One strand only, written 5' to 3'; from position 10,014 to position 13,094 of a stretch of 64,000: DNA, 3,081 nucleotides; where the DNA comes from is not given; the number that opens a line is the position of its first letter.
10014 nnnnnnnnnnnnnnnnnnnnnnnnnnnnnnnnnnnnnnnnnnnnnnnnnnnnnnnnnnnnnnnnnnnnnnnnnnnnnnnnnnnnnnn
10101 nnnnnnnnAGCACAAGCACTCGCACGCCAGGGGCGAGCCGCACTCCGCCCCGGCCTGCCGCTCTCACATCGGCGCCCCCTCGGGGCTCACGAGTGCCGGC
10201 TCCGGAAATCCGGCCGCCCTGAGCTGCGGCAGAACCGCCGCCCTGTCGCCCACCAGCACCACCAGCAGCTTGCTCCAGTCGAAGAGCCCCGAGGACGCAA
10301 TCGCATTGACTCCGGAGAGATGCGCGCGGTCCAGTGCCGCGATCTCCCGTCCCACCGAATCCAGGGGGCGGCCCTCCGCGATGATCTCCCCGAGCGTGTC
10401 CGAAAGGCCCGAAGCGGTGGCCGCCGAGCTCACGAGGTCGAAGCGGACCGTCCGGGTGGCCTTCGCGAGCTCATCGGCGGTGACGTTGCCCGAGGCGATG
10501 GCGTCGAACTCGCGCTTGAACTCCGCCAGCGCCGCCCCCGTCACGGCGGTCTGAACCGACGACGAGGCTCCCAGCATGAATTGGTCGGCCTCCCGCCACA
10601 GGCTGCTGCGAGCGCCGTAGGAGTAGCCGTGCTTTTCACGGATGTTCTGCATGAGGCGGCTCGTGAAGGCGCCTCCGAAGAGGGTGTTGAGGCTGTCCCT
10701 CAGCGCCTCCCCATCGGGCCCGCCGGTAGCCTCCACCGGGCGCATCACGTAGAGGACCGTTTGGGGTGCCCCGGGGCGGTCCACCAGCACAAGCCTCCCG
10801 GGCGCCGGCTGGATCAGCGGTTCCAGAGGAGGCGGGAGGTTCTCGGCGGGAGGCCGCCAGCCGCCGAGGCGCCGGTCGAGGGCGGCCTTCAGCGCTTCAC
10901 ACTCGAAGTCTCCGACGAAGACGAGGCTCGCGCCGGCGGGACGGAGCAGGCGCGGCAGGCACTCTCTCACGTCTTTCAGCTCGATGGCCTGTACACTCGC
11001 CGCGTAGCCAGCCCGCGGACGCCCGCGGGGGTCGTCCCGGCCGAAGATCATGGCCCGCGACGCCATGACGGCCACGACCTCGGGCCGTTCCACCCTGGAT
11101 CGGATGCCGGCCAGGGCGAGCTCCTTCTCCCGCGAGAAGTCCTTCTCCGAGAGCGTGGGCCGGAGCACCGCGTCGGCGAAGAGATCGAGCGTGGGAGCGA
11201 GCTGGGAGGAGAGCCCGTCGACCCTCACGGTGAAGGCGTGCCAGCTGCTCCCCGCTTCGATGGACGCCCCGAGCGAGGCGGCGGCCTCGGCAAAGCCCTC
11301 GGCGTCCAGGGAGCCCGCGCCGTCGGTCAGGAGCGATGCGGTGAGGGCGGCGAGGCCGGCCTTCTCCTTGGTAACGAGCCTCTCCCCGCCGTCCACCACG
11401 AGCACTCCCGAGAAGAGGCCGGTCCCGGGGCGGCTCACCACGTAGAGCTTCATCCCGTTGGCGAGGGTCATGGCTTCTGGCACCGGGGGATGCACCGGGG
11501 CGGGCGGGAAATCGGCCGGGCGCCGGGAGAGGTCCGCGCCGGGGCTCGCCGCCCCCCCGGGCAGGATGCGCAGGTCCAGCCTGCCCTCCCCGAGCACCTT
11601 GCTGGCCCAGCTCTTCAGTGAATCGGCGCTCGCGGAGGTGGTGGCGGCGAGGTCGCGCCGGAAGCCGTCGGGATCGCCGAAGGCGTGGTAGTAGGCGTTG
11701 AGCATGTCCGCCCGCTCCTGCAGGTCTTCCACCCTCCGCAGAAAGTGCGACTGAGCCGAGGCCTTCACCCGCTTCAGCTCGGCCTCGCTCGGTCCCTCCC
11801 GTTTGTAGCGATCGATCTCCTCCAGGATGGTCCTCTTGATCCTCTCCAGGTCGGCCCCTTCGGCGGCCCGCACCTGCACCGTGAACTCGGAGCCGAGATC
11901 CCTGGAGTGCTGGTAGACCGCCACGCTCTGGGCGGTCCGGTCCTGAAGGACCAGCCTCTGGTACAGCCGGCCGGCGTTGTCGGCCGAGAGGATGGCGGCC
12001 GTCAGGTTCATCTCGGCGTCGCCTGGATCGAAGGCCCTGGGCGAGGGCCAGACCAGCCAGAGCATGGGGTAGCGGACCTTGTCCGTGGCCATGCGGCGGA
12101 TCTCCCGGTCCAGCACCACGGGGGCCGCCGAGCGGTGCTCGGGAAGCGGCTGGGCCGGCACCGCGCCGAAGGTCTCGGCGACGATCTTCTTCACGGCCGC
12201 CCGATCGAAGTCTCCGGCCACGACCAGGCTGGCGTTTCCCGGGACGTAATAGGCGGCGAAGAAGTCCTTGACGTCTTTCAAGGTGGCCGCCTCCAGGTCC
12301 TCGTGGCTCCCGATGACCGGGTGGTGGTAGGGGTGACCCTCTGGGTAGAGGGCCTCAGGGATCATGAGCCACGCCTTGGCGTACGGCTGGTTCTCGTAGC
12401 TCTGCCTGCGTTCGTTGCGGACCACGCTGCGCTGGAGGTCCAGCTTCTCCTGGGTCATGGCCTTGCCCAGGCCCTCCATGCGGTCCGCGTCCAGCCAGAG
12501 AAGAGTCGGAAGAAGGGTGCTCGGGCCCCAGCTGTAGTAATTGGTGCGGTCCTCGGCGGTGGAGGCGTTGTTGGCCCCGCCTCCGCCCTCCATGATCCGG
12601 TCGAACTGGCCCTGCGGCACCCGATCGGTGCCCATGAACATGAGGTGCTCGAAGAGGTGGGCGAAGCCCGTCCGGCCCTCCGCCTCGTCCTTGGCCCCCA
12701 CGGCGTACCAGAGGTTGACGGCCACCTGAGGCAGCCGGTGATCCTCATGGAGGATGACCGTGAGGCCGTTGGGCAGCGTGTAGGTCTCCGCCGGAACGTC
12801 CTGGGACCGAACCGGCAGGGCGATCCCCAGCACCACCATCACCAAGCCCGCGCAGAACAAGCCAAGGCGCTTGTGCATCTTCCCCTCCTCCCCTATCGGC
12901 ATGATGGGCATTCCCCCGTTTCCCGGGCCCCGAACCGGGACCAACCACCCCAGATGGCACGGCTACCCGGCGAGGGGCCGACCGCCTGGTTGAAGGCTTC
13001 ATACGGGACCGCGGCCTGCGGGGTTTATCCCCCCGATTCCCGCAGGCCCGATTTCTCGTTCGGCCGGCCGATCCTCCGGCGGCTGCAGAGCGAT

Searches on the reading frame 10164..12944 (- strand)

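Call 41: search_protein_families(library=pfam, proteins=[window:10164-12944:-], max_evalue=0.0001)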
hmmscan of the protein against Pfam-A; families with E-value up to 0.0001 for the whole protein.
window:10164-12944:- (926 aa): 2 families
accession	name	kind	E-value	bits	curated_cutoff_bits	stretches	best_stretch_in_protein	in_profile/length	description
PF05193.26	Peptidase_M16_C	-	1.5e-48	165.5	23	2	220-395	2-179/181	Peptidase M16 inactive domain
PF00675.25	Peptidase_M16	-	5e-27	95.1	22.3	2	63-186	2-123/149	Insulinase (Peptidase family M16)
